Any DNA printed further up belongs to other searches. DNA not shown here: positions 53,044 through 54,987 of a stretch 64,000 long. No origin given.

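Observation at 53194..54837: Soluble histidine kinase whose sensor module is a degenerate ABC-transporter ATPase domain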

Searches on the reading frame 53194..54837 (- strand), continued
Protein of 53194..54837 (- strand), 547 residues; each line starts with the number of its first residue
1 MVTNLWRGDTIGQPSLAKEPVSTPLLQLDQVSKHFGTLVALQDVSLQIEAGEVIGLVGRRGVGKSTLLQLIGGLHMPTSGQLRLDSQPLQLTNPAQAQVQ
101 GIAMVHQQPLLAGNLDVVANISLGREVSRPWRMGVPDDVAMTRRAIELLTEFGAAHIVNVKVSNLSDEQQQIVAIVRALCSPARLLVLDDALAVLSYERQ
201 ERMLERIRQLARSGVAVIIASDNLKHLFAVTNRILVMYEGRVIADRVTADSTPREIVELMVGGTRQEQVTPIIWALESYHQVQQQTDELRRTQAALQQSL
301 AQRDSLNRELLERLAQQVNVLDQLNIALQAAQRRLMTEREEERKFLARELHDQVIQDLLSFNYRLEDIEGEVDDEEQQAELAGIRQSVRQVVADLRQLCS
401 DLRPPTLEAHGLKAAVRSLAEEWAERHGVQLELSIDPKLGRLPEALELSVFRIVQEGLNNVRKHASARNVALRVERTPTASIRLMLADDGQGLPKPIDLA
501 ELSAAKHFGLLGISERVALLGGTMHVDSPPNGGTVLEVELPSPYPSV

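Call 46: predict_structure(alignment_id=A2)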
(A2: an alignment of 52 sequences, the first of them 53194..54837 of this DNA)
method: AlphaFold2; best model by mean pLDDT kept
length: 547 residues; sequences in the alignment: 52
mean_pLDDT: 79.9   pTM: 0.48
mean pLDDT of the five models: 79.9, 77.3, 75.8, 75.4, 72.7
residues with pLDDT >= 90: 166; 70-90: 280; 50-70: 65; < 50: 36
segments of 3 or more residues with pLDDT < 50: 1-20, 128-134, 264-267
pLDDT, mean of each block of 10 residues (from residue 1): 35 39 87 90 94 92 92 93 93 88 91 89 63 62 89 91 93 93 91 91 94 95 88 92 91 83 54 58 73 76 77 80 77 70 69 74 78 79 77 69 56 83 85 85 80 86 76 86 89 73 66 83 85 87 61
secondary structure, 60 per line:
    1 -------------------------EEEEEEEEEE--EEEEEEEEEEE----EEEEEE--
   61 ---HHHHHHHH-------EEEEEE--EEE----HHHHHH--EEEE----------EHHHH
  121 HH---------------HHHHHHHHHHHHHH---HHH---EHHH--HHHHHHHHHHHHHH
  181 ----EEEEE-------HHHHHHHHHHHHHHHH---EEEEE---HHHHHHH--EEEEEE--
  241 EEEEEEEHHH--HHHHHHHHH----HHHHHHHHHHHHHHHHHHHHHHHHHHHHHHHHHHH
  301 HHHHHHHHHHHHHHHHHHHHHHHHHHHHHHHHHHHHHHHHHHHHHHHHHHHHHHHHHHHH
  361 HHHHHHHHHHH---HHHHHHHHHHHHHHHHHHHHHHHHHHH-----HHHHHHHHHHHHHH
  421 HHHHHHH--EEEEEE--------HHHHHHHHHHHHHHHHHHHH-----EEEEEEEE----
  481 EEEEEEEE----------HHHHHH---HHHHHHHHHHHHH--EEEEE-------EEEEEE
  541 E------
elements in order: E26-35 E38-48 E53-58 H64-71 E79-84 E87-89 H94-99 E102-105 H117-122 H138-151 H167-180 E185-189 H197-212 E216-220 H224-230 E233-238 E241-247 H253-261 H266-371 H375-401 H407-427 E430-435 H444-463 E469-476 E481-488 H499-504 H508-520 E523-527 E535-541

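Call 49: fold_search(model_id=the predicted structure, library=pdb)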
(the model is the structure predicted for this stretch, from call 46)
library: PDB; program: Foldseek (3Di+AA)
matches with E <= 10: 1641; with E <= 0.001: 1445
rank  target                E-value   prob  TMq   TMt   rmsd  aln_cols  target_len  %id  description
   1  9j4r_B                1.2e-19  1.00  0.37  0.58   3.6       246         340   27  Cryo-EM structure of ferric ion importer, FbpBC, from Thermus thermophilus (released 2025-08-13)
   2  5x3x_A                2.0e-19  1.00  0.37  0.69   3.6       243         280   24  2.8A resolution structure of a cobalt energy-coupling factor transporter-CbiMQO (released 2017-04-05)
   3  3puv_B                5.9e-19  1.00  0.38  0.58   1.8       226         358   31  Crystal Structure of an outward-facing MBP-Maltose transporter complex bound to ADP-VO4 (released 2011-08-10)
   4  5x3x_a                7.0e-19  1.00  0.36  0.68   3.2       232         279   24  2.8A resolution structure of a cobalt energy-coupling factor transporter-CbiMQO (released 2017-04-05)
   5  2r6g_B                1.2e-18  1.00  0.38  0.56   1.8       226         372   30  The Crystal Structure of the E. coli Maltose Transporter (released 2007-11-27)
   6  4khz_B                1.2e-18  1.00  0.37  0.54   2.5       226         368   30  Crystal structure of the maltose-binding protein/maltose transporter complex in an pre-translocation conformation boun (released 2013-10-23)
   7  3tuz_H                1.2e-18  1.00  0.37  0.57   3.4       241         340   29  Inward facing conformations of the MetNI methionine ABC transporter: CY5 SeMet soak crystal form (released 2011-11-30)
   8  3tui_C                1.7e-18  1.00  0.38  0.58   3.7       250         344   28  Inward facing conformations of the MetNI methionine ABC transporter: CY5 native crystal form (released 2011-11-30)
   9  3puy_B                2.0e-18  1.00  0.38  0.58   1.7       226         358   30  Crystal Structure of an outward-facing MBP-Maltose transporter complex bound to AMP-PNP after crystal soaking of the p (released 2011-05-18)
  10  3rlf_B                2.0e-18  1.00  0.37  0.55   1.8       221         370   32  Crystal structure of the maltose-binding protein/maltose transporter complex in an outward-facing conformation bound t (released 2011-08-10)
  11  1gaj                  2.0e-18  1.00  0.38  0.79   4.7       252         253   25  CRYSTAL STRUCTURE OF A NUCLEOTIDE-FREE ATP-BINDING CASSETTE FROM AN ABC TRANSPORTER (released 2001-07-18)
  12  2d62                  2.4e-18  1.00  0.35  0.50   3.5       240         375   26  Crystal structure of multiple sugar binding transport ATP-binding protein (released 2006-05-08)
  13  3gfo                  2.4e-18  1.00  0.37  0.74   6.1       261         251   24  Structure of cbiO1 from clostridium perfringens: Part of the ABC transporter complex cbiONQ. (released 2009-03-24)
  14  1oxs                  2.5e-18  1.00  0.37  0.55   3.7       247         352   27  Crystal structure of GlcV, the ABC-ATPase of the glucose ABC transporter from Sulfolobus solfataricus (released 2003-06-17)
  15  6cvl_C                3.9e-18  1.00  0.39  0.62   3.7       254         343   25  Crystal structure of the Escherichia coli ATPgS-bound MetNI methionine ABC transporter in complex with its MetQ bindin (released 2018-11-14)
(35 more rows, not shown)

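Call 51: find_encoding_contigs(protein=P0001, flank=6000, max_places=4)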
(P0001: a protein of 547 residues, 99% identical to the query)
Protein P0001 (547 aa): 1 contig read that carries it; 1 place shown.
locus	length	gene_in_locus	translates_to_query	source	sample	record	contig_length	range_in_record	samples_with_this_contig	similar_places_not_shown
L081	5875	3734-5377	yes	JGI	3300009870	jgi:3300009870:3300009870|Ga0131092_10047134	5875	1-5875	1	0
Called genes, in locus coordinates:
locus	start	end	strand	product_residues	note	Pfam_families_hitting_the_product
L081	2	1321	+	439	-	?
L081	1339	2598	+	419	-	PF00480:ROK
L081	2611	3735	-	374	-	PF00072:Response_reg, PF00196:GerE, PF00072:Response_reg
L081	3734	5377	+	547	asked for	PF00005:ABC_tran, PF07730:HisKA_3, PF02518:HATPase_c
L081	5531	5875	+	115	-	?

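Call 52: search_protein_families(library=ncbifam, proteins=[L007:4845-7022:+, L004:6719-7945:+, L002:7647-8759:+, L005:1529-2839:+, L017:5649-6734:+, L003:6221-7447:+, L003:1514-2725:+], max_evalue=1e-20)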
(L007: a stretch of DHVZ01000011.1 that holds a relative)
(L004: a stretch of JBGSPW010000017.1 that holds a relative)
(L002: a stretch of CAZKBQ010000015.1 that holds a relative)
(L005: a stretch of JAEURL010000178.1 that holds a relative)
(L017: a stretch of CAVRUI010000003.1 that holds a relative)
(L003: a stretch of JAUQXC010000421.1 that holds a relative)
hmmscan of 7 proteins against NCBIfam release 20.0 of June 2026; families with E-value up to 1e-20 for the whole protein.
L007:4845-7022:+ (725 aa): 5 families
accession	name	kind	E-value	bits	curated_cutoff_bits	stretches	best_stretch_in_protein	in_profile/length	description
NF040907.2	ChvE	equivalog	3.5e-150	499.7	460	2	391-720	1-323/324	multiple monosaccharide ABC transporter substrate-binding protein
TIGR02634.1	xylF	equivalog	3.8e-106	355.1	389.55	2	54-208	5-156/302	D-xylose ABC transporter substrate-binding protein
NF007680.0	PRK10355.1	equivalog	8.9e-94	314.4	504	2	28-379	7-329/331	D-xylose ABC transporter substrate-binding protein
NF045705.1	SurfProtP46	equivalog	4.6e-42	144.2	800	0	18-164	12-161/412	surface antigen P46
NF007936.0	PRK10653.1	equivalog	2.7e-31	109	337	0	42-272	21-242/295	ribose ABC transporter substrate-binding protein RbsB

L004:6719-7945:+ (408 aa): 3 families
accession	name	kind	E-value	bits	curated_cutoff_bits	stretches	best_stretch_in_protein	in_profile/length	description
TIGR02634.1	xylF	equivalog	5.7e-69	233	389.55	1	115-392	30-301/302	D-xylose ABC transporter substrate-binding protein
NF007680.0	PRK10355.1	equivalog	7.7e-66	222.5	504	1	59-392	6-329/331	D-xylose ABC transporter substrate-binding protein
NF040907.2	ChvE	equivalog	8.6e-64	215.8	460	1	87-393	6-324/324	multiple monosaccharide ABC transporter substrate-binding protein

L002:7647-8759:+ (370 aa): 3 families
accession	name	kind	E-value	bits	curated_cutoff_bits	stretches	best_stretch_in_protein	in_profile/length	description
TIGR02634.1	xylF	equivalog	2.1e-69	234.4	389.55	1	78-354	31-301/302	D-xylose ABC transporter substrate-binding protein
NF007680.0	PRK10355.1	equivalog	2.6e-64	217.5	504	1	39-354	24-329/331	D-xylose ABC transporter substrate-binding protein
NF040907.2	ChvE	equivalog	8.5e-63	212.5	460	1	48-355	6-324/324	multiple monosaccharide ABC transporter substrate-binding protein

L005:1529-2839:+ (436 aa): 4 families
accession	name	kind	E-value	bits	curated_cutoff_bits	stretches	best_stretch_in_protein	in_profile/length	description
TIGR02634.1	xylF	equivalog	7e-62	209.7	389.55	1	137-411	27-298/302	D-xylose ABC transporter substrate-binding protein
NF007680.0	PRK10355.1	equivalog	3.7e-59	200.6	504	1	97-415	19-330/331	D-xylose ABC transporter substrate-binding protein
NF040907.2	ChvE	equivalog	5.3e-56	190.2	460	1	111-414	6-323/324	multiple monosaccharide ABC transporter substrate-binding protein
NF045705.1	SurfProtP46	equivalog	1.6e-22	79.8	800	0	146-230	82-166/412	surface antigen P46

L017:5649-6734:+ (361 aa): 1 family
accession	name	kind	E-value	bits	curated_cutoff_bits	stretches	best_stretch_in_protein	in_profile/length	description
NF052284.1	rhzpin_SBP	equivalog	4.2e-26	91.8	420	1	65-361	2-289/289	rhizopine catabolism ABC transporter substrate-binding protein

L003:6221-7447:+ (409 aa): 5 families
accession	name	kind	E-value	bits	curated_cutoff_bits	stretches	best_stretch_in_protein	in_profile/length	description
TIGR02634.1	xylF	equivalog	3.4e-87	292.8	389.55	1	78-393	1-299/302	D-xylose ABC transporter substrate-binding protein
NF007680.0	PRK10355.1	equivalog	1.1e-80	271.4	504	1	60-397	11-331/331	D-xylose ABC transporter substrate-binding protein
NF040907.2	ChvE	equivalog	8.6e-65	219.1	460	1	78-394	1-322/324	multiple monosaccharide ABC transporter substrate-binding protein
NF011924.1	PRK15395.1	equivalog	2.3e-25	89.3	420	1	56-352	6-308/329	galactose/glucose ABC transporter substrate-binding protein MglB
NF007936.0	PRK10653.1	equivalog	2.6e-24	86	337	1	57-343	7-280/295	ribose ABC transporter substrate-binding protein RbsB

L003:1514-2725:+ (404 aa): 4 families
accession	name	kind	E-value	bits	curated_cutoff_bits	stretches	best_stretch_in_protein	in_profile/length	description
NF040907.2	ChvE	equivalog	1.6e-77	260.9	460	1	70-399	1-323/324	multiple monosaccharide ABC transporter substrate-binding protein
TIGR02634.1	xylF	equivalog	6.9e-55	186.7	389.55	2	74-228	5-156/302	D-xylose ABC transporter substrate-binding protein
NF007680.0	PRK10355.1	equivalog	2.6e-48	164.9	504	1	68-226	26-181/331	D-xylose ABC transporter substrate-binding protein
NF045705.1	SurfProtP46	equivalog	6.8e-22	77.7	800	0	25-183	12-160/412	surface antigen P46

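Call 55: find_related_loci(query=A4, collection=metagenome_contigs, flank=8000)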
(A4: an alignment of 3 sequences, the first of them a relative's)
Query A4 (536 aa) in metagenome_contigs; peptide patterns used: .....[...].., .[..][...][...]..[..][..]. (x = any residue, [..] = any of these).
600 stretches matched a pattern (row limit reached: there are more); 519 encode a relative of the query (tblastn E <= 1e-3); the best 80 are kept; 80 distinct loci.
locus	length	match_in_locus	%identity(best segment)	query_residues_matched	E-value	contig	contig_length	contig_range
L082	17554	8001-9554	68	1-518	0e+0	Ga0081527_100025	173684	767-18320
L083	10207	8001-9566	53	1-520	0e+0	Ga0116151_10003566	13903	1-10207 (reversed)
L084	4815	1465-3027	51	1-519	1e-179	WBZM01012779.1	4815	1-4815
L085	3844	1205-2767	48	1-519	5e-166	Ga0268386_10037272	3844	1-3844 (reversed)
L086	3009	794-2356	49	1-519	3e-166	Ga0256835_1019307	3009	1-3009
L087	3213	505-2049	49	6-519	1e-162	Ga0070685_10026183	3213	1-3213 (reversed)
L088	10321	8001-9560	47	2-519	2e-154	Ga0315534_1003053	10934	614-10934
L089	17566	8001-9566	47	1-519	4e-154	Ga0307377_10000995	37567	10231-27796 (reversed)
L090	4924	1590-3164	48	6-528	5e-157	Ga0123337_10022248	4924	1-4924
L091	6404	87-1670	47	1-519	7e-155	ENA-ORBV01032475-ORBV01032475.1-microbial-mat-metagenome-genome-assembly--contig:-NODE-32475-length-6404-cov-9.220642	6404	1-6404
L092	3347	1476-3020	48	6-519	2e-161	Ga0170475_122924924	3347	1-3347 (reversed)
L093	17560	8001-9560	47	2-519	1e-153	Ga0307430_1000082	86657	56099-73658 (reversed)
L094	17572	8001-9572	48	6-527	2e-152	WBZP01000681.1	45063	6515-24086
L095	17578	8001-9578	46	6-527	5e-152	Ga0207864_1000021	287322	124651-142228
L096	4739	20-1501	49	28-519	3e-153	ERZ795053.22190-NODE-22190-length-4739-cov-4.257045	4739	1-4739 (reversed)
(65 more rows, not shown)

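Call 61: find_homologous_proteins(query=P0152, max_evalue=1e-20)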
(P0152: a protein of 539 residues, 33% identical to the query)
Query P0152 (539 aa): 7980 proteins with E <= 1e-20 among 8000 candidates; the best 120 are listed.
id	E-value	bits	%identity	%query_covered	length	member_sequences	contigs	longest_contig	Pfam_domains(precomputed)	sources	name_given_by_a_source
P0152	0.0e+0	1152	100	100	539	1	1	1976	PF00005.34,PF07730.20,PF02518.32,PF13304.13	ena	-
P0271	1.7e-188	645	97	59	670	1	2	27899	PF13596.13,PF08447.19,PF13426.14,PF13188.14,PF12860.14,PF07730.20,PF08448.17,PF02518.32,PF00989.32,PF00072.31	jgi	jgi:PAS domain S-box-containing protein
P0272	1.0e-183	630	96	59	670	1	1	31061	PF13596.13,PF08447.19,PF13426.14,PF13188.14,PF07730.20,PF08448.17,PF02518.32,PF00989.32,PF00072.31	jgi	jgi:PAS domain S-box-containing protein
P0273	7.5e-181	620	93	59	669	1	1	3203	PF13596.13,PF08447.19,PF13426.14,PF13188.14,PF12860.14,PF07730.20,PF08448.17,PF02518.32,PF00989.32,PF00072.31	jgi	jgi:PAS domain S-box-containing protein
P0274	1.7e-180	619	92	59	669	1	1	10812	PF13596.13,PF08447.19,PF13426.14,PF13188.14,PF12860.14,PF07730.20,PF08448.17,PF02518.32,PF00989.32,PF00072.31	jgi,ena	jgi:PAS domain S-box-containing protein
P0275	2.5e-179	615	92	59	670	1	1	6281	PF13596.13,PF08447.19,PF13426.14,PF13188.14,PF12860.14,PF07730.20,PF08448.17,PF02518.32,PF00989.32,PF00072.31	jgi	jgi:PAS domain S-box-containing protein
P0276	6.5e-179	614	92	59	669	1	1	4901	PF13596.13,PF08447.19,PF13426.14,PF13188.14,PF12860.14,PF07730.20,PF08448.17,PF02518.32,PF00989.32,PF00072.31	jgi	jgi:PAS domain S-box-containing protein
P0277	7.3e-179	614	91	59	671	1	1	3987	PF13596.13,PF08447.19,PF13426.14,PF13188.14,PF12860.14,PF07730.20,PF08448.17,PF02518.32,PF00989.32,PF00072.31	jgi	jgi:PAS domain S-box-containing protein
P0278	1.3e-178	613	92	59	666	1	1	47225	PF13596.13,PF08447.19,PF13426.14,PF13188.14,PF12860.14,PF07730.20,PF08448.17,PF02518.32,PF00989.32,PF00072.31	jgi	jgi:PAS domain S-box-containing protein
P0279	2.6e-178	612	91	59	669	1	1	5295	PF13596.13,PF08447.19,PF13426.14,PF13188.14,PF12860.14,PF07730.20,PF08448.17,PF02518.32,PF00989.32,PF00072.31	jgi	jgi:PAS domain S-box-containing protein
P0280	3.2e-178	612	91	59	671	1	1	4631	PF13596.13,PF08447.19,PF13426.14,PF13188.14,PF12860.14,PF07730.20,PF08448.17,PF02518.32,PF00989.32,PF00072.31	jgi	jgi:PAS domain S-box-containing protein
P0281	7.5e-177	607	91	59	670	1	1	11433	PF08447.19,PF13426.14,PF13188.14,PF12860.14,PF07730.20,PF08448.17,PF02518.32,PF00989.32,PF00072.31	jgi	jgi:PAS domain S-box-containing protein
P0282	8.0e-177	607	91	59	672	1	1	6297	PF08447.19,PF13426.14,PF13188.14,PF12860.14,PF07730.20,PF08448.17,PF02518.32,PF00989.32,PF00072.31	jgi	jgi:PAS domain S-box-containing protein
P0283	1.0e-176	607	91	59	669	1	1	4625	PF08447.19,PF13426.14,PF13188.14,PF12860.14,PF07730.20,PF08448.17,PF02518.32,PF00989.32,PF00072.31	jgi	jgi:PAS domain S-box-containing protein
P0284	1.4e-176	606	90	59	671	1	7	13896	PF13596.13,PF08447.19,PF13426.14,PF13188.14,PF12860.14,PF07730.20,PF08448.17,PF02518.32,PF00989.32,PF00072.31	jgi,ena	jgi:PAS domain S-box-containing protein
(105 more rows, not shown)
